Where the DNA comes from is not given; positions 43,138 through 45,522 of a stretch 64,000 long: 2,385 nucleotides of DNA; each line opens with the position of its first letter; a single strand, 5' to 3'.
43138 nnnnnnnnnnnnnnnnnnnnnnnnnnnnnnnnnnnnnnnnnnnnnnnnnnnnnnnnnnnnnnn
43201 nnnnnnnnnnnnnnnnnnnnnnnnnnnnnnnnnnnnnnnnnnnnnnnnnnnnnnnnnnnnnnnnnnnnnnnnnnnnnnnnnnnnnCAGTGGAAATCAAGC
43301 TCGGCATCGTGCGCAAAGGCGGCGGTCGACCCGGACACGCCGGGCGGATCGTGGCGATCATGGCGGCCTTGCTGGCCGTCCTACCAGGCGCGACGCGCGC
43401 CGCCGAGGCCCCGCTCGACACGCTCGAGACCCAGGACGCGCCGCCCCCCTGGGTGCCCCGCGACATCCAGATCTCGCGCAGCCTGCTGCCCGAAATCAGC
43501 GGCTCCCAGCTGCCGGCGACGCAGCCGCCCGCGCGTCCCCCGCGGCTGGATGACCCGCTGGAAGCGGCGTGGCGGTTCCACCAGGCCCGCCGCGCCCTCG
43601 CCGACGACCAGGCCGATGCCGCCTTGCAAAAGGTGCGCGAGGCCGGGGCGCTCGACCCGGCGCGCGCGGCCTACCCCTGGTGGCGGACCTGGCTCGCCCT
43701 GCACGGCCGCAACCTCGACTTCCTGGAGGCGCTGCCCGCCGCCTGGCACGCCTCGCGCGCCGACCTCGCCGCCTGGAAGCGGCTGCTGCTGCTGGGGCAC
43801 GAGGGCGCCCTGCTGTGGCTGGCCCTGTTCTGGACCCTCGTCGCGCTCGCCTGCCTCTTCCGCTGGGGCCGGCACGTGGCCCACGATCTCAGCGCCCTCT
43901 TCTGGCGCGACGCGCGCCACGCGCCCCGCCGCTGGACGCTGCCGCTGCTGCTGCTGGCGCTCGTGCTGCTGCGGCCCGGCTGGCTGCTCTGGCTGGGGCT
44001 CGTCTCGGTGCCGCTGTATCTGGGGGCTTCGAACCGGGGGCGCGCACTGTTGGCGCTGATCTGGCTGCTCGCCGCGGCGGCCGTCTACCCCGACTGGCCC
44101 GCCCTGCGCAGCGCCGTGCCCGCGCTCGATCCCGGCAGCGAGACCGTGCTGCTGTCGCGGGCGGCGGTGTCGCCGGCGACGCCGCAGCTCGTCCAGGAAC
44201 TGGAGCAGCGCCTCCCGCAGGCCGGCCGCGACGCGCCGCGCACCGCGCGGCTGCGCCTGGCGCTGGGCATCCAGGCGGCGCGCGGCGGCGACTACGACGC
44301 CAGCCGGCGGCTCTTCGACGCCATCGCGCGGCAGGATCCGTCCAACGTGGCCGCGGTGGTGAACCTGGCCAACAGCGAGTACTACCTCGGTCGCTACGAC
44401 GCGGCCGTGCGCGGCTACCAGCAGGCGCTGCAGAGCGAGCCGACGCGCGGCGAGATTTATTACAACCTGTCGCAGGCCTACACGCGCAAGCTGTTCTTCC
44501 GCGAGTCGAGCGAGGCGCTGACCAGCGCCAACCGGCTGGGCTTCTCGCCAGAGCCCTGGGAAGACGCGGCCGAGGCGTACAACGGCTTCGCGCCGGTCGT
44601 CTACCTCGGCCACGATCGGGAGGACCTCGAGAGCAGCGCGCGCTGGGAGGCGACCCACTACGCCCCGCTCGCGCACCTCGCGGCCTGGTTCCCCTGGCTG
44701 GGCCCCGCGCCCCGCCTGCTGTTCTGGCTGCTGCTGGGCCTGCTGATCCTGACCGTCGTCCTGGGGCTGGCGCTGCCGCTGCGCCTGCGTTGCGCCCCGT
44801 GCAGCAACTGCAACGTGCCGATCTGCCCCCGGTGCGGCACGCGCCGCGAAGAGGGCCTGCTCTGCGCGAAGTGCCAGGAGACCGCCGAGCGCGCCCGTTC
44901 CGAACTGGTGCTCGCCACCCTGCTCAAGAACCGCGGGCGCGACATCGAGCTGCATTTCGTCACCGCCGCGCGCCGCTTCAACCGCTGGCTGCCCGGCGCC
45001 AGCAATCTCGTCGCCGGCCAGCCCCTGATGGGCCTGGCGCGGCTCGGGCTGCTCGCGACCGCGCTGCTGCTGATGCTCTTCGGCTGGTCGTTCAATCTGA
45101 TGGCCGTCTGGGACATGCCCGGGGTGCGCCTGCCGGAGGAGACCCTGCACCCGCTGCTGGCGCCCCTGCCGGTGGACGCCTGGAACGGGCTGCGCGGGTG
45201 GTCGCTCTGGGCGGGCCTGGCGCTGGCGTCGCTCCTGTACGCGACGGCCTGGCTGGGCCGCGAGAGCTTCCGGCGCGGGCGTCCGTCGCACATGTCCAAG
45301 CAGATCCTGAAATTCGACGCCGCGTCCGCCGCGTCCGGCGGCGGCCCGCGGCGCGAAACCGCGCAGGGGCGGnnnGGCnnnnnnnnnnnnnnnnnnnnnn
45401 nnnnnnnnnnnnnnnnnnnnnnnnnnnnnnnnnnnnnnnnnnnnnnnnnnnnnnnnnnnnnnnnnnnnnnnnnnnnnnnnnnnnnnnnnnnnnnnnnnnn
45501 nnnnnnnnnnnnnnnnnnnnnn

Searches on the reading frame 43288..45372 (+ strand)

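Call 40: search_protein_families(library=pfam, proteins=[window:43288-45372:+], max_evalue=0.001)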
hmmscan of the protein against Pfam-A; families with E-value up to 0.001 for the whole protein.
window:43288-45372:+ (695 aa): 7 families
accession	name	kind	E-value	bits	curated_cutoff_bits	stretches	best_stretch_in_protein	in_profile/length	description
PF14559.12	TPR_19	-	9e-07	29.6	25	0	334-374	5-45/68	Tetratricopeptide repeat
PF13414.12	TPR_11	-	6.7e-06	26.1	26.8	1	362-399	2-39/42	TPR repeat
PF13428.12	TPR_14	-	1.3e-05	25.8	23.5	0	355-396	2-43/44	Tetratricopeptide repeat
PF07719.23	TPR_2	-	1.4e-05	25.3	27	0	358-386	5-33/34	Tetratricopeptide repeat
PF13432.12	TPR_16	-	8.5e-05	23.4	32.7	1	359-400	2-43/65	Tetratricopeptide repeat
PF13431.12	TPR_17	-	9.4e-05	22.8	24.4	0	377-399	2-24/34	Tetratricopeptide repeat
PF00515.34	TPR_1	-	0.00095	19.3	27.8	0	359-386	6-33/34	Tetratricopeptide repeat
